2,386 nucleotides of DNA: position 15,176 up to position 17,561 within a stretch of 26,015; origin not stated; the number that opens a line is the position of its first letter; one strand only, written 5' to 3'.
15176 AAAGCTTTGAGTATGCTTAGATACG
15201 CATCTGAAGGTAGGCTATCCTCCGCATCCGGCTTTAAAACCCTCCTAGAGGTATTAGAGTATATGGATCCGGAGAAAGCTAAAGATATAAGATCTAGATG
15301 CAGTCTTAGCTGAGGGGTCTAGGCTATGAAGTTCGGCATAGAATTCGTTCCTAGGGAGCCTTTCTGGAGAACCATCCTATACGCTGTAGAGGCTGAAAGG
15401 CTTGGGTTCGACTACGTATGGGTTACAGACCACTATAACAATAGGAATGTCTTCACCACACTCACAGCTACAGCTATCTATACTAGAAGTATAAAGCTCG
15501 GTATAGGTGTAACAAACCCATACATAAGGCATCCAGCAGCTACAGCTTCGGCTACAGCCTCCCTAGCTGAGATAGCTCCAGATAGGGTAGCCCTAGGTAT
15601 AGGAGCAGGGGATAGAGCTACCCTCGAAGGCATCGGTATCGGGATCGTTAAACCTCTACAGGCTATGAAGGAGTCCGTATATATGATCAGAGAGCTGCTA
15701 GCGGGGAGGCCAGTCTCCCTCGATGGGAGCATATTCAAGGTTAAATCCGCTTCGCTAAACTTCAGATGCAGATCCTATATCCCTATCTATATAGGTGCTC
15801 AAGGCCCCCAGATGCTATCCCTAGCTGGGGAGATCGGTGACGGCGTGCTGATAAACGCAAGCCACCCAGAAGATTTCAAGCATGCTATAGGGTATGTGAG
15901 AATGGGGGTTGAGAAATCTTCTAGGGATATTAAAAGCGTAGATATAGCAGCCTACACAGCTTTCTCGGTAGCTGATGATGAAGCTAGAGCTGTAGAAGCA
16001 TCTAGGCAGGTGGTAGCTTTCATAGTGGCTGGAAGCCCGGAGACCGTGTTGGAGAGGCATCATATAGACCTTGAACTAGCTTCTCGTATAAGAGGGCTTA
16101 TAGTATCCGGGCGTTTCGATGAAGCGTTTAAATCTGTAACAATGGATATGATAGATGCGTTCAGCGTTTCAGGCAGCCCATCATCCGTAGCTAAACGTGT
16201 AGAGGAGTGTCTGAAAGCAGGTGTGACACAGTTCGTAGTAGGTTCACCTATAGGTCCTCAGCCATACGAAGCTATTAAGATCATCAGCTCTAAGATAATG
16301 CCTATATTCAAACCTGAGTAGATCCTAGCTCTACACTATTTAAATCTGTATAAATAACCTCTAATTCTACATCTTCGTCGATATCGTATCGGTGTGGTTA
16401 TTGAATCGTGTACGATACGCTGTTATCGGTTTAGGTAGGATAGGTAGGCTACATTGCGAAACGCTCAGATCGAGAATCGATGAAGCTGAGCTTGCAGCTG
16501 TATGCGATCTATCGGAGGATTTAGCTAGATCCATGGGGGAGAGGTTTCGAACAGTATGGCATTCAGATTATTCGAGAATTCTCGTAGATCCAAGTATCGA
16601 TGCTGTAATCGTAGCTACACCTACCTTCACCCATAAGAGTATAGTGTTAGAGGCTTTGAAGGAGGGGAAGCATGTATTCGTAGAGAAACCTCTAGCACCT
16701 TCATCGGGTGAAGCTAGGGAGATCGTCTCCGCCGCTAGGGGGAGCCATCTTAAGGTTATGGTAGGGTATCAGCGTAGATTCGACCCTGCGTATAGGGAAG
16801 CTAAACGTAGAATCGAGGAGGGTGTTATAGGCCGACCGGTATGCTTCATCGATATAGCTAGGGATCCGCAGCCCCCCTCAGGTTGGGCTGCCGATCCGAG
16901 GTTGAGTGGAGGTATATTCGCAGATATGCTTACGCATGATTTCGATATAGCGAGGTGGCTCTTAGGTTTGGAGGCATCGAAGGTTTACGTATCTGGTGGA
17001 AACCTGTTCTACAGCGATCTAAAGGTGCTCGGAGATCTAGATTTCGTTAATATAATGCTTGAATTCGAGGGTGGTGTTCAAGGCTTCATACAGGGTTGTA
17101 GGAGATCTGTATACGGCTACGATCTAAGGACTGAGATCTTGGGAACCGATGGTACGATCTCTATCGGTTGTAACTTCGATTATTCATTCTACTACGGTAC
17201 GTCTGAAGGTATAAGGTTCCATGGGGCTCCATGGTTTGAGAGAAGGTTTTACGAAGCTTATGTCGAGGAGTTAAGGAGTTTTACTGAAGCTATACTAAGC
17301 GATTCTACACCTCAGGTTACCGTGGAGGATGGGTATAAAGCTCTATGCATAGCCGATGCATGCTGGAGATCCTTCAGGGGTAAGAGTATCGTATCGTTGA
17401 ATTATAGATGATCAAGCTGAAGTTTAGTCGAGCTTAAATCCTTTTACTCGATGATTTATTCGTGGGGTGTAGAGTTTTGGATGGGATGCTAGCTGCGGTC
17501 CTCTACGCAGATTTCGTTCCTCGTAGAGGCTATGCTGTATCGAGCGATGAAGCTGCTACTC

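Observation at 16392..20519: Thermotoga-type inositol catabolic cluster (iolG-iolM-iolN-iolO-like) in an archaeon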

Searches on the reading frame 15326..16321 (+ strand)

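Call 3: search_protein_families(library=pfam, proteins=[window:15326-16321:+])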
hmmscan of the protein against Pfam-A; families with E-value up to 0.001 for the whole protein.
window:15326-16321:+ (331 aa): 1 family
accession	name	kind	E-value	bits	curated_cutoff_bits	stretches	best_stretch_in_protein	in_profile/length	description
PF00296.26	Bac_luciferase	-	3.2e-65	221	27.9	1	13-302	22-314/314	Luciferase-like monooxygenase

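Call 4: search_protein_families(library=ncbifam, proteins=[window:15326-16321:+])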
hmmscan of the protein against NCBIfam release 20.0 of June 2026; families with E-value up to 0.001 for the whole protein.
window:15326-16321:+ (331 aa): 27 families (the best 25 are shown)
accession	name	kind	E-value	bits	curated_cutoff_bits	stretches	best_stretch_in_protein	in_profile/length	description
NF002619.0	PRK02271.1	equivalog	4.6e-128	427.1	276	1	1-326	1-326/329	5,10-methylenetetrahydromethanopterin reductase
TIGR03555.1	F420_mer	equivalog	2.8e-126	421.3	348.7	1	3-326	1-325/325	5,10-methylenetetrahydromethanopterin reductase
TIGR03559.1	F420_Rv3520c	subfamily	1.3e-35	123.1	335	1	11-305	10-324/325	LLM class F420-dependent oxidoreductase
TIGR03842.1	F420_CPS_4043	hypoth_equivalog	7.8e-34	117.2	295.45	1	3-306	2-308/329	TIGR03842 family LLM class F420-dependent oxidoreductase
TIGR04024.1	F420_NP1902A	hypoth_equivalog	6.4e-33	113.9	345.4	1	19-294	20-298/330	TIGR04024 family LLM class F420-dependent oxidoreductase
TIGR03841.1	F420_Rv3093c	subfamily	2e-31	109.5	213.65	1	18-305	14-294/298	LLM class F420-dependent oxidoreductase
TIGR03857.1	F420_MSMEG_2249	hypoth_equivalog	5.9e-31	107.9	218.4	1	17-299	17-315/329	TIGR03857 family LLM class F420-dependent oxidoreductase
TIGR03564.1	F420_MSMEG_4879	subfamily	2.6e-27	96.1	234.25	1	20-188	5-174/265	TIGR03564 family F420-dependent LLM class oxidoreductase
TIGR04465.1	ArgArg_F420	equivalog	7.4e-26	91.1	470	1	18-226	64-282/364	F420-dependent hydroxymycolic acid dehydrogenase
TIGR03557.1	F420_G6P_family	subfamily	1.6e-25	89.9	210.4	1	17-328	16-314/316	TIGR03557 family F420-dependent LLM class oxidoreductase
TIGR03617.1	F420_MSMEG_2256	subfamily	5.4e-25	88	278.15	1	20-319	1-312/318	TIGR03617 family F420-dependent LLM class oxidoreductase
TIGR03619.1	F420_Rv2161c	subfamily_domain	2.7e-24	86.1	166.9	1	41-222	45-231/247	TIGR03619 family F420-dependent LLM class oxidoreductase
TIGR03621.1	F420_MSMEG_2516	subfamily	1.7e-23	83.2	213.15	1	2-182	2-181/295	TIGR03621 family F420-dependent LLM class oxidoreductase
TIGR03560.1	F420_Rv1855c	subfamily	6.5e-22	78.4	231.4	1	15-206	14-223/227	TIGR03560 family F420-dependent LLM class oxidoreductase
TIGR03554.1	F420_G6P_DH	equivalog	1.6e-21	76.7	420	1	17-233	19-251/331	glucose-6-phosphate dehydrogenase (coenzyme-F420)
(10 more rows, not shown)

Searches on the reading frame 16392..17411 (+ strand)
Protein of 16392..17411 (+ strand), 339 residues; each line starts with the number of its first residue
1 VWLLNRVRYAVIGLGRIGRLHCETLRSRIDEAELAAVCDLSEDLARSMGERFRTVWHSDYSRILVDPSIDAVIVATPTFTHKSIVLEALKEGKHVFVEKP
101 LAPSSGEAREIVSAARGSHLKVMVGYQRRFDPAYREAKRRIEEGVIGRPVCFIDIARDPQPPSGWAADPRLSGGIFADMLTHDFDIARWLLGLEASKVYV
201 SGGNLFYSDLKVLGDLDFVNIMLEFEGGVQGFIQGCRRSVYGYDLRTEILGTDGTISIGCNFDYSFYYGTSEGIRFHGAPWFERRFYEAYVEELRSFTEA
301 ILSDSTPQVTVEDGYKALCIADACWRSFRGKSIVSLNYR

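Call 3: search_protein_families(library=pfam, proteins=[window:16392-17411:+])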
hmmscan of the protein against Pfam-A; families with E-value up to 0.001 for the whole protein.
window:16392-17411:+ (339 aa): 4 families
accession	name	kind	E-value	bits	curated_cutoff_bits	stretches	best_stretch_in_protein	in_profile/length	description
PF01408.29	GFO_IDH_MocA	-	7e-29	101.4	24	1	7-126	1-120/120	Oxidoreductase family, NAD-binding Rossmann fold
PF22725.1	GFO_IDH_MocA_C3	-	1.6e-26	93.2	27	1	134-256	1-123/124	GFO/IDH/MocA C-terminal domain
PF02894.22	GFO_IDH_MocA_C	-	2.6e-22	80.1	22.9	1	138-335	1-217/218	Oxidoreductase family, C-terminal alpha/beta domain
PF03447.22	NAD_binding_3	-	2.1e-06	28.8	24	1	13-124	1-115/116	Homoserine dehydrogenase, NAD binding domain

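Call 4: search_protein_families(library=ncbifam, proteins=[window:16392-17411:+])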
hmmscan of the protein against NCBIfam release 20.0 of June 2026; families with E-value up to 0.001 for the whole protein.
window:16392-17411:+ (339 aa): 9 families
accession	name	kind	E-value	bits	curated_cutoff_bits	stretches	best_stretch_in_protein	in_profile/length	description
TIGR04380.1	myo_inos_iolG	equivalog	2.4e-95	319.2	355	1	7-334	2-329/330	inositol 2-dehydrogenase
NF040723.1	UDP-GlcNAcDh_Arch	equivalog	7.8e-43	147.1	450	1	8-324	2-297/302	UDP-N-acetylglucosamine 3-dehydrogenase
NF052679.1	InsChiInosDhIolG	equivalog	9.2e-41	140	540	1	7-327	3-318/343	bifunctional inositol 2-dehydrogenase/D-chiro-inositol 1-dehydrogenase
NF052479.1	LevoglcsnDh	equivalog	7.3e-31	107.2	650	1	36-192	40-203/386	levoglucosan dehydrogenase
NF041392.1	XylDh_Gfo6_Halo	equivalog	2.1e-24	86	350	1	6-332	16-346/350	D-xylose 1-dehydrogenase Gfo6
NF008607.0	PRK11579.1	subfamily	3e-16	59.4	330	1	6-196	4-194/346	oxidoreductase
NF058561.1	BT_2158_fam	equivalog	2.4e-15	56.1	750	1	8-148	37-176/487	glycoside 3-dehydrogenase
NF007574.0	PRK10206.1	equivalog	4.4e-15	55.6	352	1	9-150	5-147/345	oxidoreductase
NF058563.1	BT_2159_fam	equivalog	8e-15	54.7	650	1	8-260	2-252/350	disaccharide 3-dehydrogenase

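Call 48: search_solved_structures(query=window:16392-17411:+, max_evalue=1e-20)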
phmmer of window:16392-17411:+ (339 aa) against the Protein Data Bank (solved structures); distinct sequences matched with E-value up to 1e-20: 23.
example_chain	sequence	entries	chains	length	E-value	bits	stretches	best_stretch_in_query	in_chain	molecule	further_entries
3ezy_A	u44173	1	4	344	2.2e-62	214.2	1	7-336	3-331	Dehydrogenase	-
4hkt_A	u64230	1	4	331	2.1e-50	174.8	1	7-335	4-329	Inositol 2-dehydrogenase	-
3cea_A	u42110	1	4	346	4.9e-44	153.9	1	7-329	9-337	Myo-inositol 2-dehydrogenase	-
4mkx_A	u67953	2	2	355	1.1e-43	152.7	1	7-335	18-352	Inositol dehydrogenase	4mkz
4n54_A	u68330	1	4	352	1.2e-43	152.6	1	7-335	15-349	Inositol dehydrogenase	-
3mz0_A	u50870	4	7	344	1.9e-35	125.6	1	7-327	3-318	Inositol 2-dehydrogenase/D-chiro-inositol 3-dehydrogenase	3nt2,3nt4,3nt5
4l8v_A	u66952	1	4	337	4.7e-35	124.3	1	7-327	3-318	Inositol 2-dehydrogenase/D-chiro-inositol 3-dehydrogenase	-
4l9r_A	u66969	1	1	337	4.7e-35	124.3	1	7-327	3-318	Inositol 2-dehydrogenase/D-chiro-inositol 3-dehydrogenase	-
3nto_A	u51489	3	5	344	1.8e-34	122.4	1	7-327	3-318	Inositol 2-dehydrogenase/D-chiro-inositol 3-dehydrogenase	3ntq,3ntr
3euw_A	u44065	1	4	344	1.1e-33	119.8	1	7-337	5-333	Myo-inositol dehydrogenase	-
4mio_A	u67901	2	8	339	3.2e-29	105.2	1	7-337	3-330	Inositol 2-dehydrogenase/D-chiro-inositol 3-dehydrogenase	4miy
4mie_A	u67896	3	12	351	3.3e-29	105.1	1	7-337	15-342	Inositol 2-dehydrogenase/D-chiro-inositol 3-dehydrogenase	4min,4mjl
3ec7_A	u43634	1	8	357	2.6e-28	102.2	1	8-328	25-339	Putative Dehydrogenase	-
6jw6_A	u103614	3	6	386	9e-25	90.5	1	7-192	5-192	Dehydrogenase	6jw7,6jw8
6ktj_A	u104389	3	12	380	1.1e-24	90.2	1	9-257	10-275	Scyllo-inositol dehydrogenase with L-glucose dehydrogenase activity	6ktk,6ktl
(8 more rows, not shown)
